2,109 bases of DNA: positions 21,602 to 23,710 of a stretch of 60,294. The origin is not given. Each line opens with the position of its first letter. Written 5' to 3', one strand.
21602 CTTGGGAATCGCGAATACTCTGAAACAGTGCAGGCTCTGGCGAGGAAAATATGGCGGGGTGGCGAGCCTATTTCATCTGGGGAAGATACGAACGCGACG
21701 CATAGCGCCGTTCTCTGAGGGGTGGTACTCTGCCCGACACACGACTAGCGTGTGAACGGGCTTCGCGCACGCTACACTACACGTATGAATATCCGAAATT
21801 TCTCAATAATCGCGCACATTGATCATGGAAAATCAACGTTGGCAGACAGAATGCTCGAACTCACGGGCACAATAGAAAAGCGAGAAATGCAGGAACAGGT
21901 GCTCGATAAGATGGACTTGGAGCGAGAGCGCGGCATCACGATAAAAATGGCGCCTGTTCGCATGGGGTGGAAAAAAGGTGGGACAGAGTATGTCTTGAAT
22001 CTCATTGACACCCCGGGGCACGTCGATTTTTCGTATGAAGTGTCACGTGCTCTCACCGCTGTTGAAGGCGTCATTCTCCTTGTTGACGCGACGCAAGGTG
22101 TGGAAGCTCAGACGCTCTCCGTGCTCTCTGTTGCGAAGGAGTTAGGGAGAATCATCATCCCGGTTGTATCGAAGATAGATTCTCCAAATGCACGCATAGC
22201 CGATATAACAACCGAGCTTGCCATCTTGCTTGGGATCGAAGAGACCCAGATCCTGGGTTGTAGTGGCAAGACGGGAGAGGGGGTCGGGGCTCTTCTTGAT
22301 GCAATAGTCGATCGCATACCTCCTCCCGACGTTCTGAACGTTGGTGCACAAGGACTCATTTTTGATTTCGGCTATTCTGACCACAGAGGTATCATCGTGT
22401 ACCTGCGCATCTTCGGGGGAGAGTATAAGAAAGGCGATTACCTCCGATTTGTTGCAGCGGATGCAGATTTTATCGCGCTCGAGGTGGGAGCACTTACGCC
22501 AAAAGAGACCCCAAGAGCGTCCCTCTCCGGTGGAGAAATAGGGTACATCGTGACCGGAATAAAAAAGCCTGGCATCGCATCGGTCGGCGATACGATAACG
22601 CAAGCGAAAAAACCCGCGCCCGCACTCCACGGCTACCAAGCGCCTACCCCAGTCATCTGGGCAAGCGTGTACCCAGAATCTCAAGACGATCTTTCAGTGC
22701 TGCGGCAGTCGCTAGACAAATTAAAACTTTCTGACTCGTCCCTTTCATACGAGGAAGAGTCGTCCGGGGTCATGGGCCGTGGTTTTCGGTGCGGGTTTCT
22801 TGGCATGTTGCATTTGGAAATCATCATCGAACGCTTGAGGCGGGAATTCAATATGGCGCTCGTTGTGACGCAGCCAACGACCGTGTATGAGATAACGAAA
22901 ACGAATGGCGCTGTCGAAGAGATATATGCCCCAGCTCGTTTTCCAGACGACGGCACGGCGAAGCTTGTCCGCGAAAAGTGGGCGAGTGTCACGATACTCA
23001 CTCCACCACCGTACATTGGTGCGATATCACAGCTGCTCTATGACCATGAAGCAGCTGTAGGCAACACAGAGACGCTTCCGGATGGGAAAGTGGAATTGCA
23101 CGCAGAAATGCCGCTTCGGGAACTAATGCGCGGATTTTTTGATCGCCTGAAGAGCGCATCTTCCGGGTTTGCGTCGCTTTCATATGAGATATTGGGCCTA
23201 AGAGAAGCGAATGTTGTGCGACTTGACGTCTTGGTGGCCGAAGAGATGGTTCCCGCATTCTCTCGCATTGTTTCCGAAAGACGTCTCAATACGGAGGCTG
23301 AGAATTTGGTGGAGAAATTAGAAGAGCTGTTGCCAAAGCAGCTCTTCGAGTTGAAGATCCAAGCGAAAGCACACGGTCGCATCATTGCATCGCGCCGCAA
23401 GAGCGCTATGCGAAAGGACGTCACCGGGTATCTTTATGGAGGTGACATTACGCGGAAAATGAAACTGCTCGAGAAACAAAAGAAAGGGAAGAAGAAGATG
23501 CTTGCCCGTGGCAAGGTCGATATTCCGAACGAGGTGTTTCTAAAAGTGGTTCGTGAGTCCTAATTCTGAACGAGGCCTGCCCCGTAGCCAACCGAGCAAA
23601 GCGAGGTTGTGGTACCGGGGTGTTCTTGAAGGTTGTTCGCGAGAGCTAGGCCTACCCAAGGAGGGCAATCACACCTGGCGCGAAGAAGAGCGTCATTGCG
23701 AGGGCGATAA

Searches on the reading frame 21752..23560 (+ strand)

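Call 11: search_protein_families(library=pfam, proteins=[window:21752-23560:+], max_evalue=0.001)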
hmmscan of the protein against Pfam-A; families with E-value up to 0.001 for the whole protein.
window:21752-23560:+ (603 aa): 5 families
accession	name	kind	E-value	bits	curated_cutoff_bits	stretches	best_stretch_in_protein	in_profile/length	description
PF00009.33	GTP_EFTU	-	1.3e-52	178.6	26.5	1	13-191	2-188/188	Elongation factor Tu GTP binding domain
PF06421.17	LepA_C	-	8.2e-34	116.4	29.7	1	496-600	2-106/107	GTP-binding protein LepA C-terminus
PF00679.30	EFG_C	-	2.5e-12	47.1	27.9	1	408-489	4-84/89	Elongation factor G C-terminus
PF14492.12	EFG_III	-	9e-09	35.7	27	1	298-372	2-73/75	Elongation Factor G, domain III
PF03144.31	GTP_EFTU_D2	-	1.8e-05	25.5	30.3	1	213-283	1-73/73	Elongation factor Tu domain 2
